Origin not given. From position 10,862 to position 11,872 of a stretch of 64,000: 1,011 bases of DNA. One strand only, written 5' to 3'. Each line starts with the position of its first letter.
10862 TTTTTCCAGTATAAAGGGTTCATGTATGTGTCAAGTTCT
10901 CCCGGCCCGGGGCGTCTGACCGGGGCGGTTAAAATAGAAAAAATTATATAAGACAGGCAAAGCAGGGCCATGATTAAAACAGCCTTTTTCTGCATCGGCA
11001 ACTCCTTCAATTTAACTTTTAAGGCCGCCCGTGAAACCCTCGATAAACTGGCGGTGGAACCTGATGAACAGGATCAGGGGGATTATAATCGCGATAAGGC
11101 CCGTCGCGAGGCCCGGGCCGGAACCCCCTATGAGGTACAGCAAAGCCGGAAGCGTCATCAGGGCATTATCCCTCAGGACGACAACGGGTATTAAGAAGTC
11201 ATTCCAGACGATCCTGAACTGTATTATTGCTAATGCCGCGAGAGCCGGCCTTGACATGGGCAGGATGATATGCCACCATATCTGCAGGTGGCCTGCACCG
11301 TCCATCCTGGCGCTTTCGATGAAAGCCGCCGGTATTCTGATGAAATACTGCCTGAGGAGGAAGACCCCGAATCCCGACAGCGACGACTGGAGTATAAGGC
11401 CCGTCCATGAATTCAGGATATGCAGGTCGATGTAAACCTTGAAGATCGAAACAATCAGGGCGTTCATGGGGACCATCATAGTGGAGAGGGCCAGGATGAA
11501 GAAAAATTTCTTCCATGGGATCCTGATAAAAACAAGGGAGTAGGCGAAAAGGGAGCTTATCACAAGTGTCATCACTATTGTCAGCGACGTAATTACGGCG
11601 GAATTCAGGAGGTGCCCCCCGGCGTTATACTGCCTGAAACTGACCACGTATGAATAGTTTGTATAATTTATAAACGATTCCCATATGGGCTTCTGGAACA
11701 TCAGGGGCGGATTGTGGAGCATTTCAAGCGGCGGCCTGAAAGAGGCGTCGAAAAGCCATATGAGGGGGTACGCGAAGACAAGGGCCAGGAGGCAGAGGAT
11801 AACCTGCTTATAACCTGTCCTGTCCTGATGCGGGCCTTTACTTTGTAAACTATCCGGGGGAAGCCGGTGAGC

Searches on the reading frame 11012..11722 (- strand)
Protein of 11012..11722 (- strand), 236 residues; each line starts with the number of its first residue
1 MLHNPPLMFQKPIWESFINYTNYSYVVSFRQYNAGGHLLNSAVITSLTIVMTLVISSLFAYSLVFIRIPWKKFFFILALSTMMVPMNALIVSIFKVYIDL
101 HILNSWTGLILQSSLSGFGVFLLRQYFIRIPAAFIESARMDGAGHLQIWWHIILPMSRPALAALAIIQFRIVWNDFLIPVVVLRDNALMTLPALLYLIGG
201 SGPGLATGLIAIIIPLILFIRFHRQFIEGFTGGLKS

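Call 54: search_protein_families(library=pfam, proteins=[window:11012-11722:-], max_evalue=0.00001)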
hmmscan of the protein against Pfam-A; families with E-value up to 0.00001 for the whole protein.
window:11012-11722:- (236 aa): 1 family
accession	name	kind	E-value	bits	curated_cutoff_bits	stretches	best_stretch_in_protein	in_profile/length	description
PF00528.27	BPD_transp_1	-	5.4e-12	46.3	26.4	1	55-221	4-172/184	Binding-protein-dependent transport system inner membrane component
